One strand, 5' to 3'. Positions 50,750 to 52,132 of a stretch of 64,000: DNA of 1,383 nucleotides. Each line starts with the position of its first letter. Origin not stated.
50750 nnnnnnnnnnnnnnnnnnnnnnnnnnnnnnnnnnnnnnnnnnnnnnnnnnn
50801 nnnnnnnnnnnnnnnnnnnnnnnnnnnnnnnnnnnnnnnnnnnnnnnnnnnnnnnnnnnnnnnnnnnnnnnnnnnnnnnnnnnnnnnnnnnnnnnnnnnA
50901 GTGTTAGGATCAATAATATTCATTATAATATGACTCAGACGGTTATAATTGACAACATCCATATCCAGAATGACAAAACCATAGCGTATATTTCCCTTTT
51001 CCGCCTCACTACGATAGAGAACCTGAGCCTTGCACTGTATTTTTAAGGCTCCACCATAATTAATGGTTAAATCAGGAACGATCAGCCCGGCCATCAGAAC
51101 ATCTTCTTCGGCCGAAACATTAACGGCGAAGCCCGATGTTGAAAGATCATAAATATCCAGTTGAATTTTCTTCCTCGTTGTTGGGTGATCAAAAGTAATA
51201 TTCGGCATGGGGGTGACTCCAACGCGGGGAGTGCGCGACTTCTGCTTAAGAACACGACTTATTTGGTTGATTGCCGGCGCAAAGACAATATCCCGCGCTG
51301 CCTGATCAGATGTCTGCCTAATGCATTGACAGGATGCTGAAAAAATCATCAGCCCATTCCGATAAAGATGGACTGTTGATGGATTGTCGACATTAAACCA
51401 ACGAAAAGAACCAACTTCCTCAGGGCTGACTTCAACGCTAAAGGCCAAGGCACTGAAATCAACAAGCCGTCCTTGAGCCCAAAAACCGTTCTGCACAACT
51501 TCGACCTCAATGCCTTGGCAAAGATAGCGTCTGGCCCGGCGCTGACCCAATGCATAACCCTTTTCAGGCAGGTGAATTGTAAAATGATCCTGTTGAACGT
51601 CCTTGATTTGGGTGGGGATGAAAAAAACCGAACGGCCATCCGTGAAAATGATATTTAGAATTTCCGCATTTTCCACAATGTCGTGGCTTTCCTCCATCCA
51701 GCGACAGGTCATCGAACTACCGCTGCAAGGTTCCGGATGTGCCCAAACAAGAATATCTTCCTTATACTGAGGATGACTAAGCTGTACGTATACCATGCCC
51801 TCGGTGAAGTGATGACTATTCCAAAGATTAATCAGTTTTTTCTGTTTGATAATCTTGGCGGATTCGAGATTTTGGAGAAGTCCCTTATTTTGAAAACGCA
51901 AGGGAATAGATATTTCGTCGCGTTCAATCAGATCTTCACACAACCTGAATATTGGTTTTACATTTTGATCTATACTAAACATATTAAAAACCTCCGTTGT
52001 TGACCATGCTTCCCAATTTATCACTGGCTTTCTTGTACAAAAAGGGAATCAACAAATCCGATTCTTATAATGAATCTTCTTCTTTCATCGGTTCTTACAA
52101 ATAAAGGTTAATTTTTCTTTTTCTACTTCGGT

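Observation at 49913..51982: Tandem-PilZ protein with a large unassigned C-terminal domain embedded in the lipid cluster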

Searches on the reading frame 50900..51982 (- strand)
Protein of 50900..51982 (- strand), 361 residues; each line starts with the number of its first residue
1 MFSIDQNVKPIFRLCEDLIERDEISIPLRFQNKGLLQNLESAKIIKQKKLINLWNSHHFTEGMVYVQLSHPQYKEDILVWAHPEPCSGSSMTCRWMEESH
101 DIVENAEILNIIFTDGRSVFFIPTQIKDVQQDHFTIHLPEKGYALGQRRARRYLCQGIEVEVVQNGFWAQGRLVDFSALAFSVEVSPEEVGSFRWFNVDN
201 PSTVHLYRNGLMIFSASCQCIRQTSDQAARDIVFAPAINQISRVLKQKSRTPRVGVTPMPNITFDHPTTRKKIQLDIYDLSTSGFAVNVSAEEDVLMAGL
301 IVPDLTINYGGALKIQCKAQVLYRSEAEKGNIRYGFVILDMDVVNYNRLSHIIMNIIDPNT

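Call 19: search_protein_families(library=pfam, proteins=[window:50900-51982:-], max_evalue=10)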
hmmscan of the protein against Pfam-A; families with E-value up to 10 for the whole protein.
window:50900-51982:- (361 aa): 1 family
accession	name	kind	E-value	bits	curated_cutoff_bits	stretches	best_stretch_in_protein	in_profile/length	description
PF07238.19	PilZ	-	5.6e-08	33.5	22.5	1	250-353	4-100/102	PilZ domain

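Call 39: search_solved_structures(query=A3, max_evalue=10, show_alignments=3)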
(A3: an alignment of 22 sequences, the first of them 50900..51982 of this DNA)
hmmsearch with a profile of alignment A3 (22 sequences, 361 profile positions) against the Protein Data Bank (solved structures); distinct sequences matched with E-value up to 10: 2.
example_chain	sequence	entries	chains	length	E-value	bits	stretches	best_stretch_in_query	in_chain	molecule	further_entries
4r0m_B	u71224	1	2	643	0.13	14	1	153-259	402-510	McyG protein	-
5lg9_A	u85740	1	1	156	0.91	11.2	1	193-231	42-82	Uncharacterized protein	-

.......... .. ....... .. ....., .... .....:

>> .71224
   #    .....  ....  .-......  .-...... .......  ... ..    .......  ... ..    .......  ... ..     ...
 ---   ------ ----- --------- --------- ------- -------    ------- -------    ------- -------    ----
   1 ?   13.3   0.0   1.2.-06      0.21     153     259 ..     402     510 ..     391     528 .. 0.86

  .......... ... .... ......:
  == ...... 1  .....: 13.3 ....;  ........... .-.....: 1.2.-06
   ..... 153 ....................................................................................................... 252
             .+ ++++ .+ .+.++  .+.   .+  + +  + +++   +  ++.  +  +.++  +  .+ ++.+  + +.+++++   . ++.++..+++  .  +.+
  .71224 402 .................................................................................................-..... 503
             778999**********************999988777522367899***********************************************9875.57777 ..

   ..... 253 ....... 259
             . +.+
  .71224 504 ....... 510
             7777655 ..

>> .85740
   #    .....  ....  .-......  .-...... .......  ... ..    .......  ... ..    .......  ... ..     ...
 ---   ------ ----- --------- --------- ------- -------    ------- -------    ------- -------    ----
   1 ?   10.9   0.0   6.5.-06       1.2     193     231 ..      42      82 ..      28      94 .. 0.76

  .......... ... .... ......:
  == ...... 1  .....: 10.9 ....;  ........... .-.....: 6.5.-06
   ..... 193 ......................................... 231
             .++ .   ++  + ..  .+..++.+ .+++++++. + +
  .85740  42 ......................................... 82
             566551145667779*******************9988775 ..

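Call 44: predict_structure(alignment_id=A3)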
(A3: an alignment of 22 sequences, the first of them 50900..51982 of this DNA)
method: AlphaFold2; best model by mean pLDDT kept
length: 361 residues; sequences in the alignment: 22
mean_pLDDT: 82.4   pTM: 0.72
mean pLDDT of the five models: 82.4, 80.7, 80.5, 78.3, 77.8
residues with pLDDT >= 90: 176; 70-90: 132; 50-70: 23; < 50: 30
segments of 3 or more residues with pLDDT < 50: 1-23, 242-248
pLDDT, mean of each block of 10 residues (from residue 1): 25 28 60 71 90 92 91 86 93 89 87 87 93 94 86 89 91 93 86 83 95 95 80 82 47 76 93 90 85 87 92 90 83 91 92 77 59
secondary structure, 60 per line:
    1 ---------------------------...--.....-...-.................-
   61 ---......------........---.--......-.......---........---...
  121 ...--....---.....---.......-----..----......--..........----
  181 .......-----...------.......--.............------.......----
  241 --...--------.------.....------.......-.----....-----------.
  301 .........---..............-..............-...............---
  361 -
elements in order: E28-30 H33-37 E43-46 H47-59 E64-69 E76-83 E90-95 H97-103 E107-114 E118-123 E126-129 E133-137 E141-147 E159-164 E167-176 E181-187 E202-208 E211-223 E230-236 E261-265 E272-278 E285-288 E300-309 E313-326 E331-341 H343-357

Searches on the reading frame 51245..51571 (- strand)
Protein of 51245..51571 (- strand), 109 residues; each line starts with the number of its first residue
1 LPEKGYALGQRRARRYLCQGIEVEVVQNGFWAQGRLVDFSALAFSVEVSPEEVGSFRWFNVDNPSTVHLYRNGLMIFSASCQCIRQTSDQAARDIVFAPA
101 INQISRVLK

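Call 19: search_protein_families(library=pfam, proteins=[window:51245-51571:-], max_evalue=10)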
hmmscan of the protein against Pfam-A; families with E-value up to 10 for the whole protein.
window:51245-51571:- (109 aa): 0 families

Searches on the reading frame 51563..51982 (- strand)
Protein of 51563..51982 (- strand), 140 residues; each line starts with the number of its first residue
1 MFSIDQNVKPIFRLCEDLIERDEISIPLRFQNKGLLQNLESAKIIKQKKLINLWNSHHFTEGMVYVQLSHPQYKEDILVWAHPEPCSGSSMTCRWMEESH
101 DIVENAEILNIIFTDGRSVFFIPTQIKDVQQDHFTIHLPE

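Call 19: search_protein_families(library=pfam, proteins=[window:51563-51982:-], max_evalue=10)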
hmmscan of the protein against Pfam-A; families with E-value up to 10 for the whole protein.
window:51563-51982:- (140 aa): 0 families
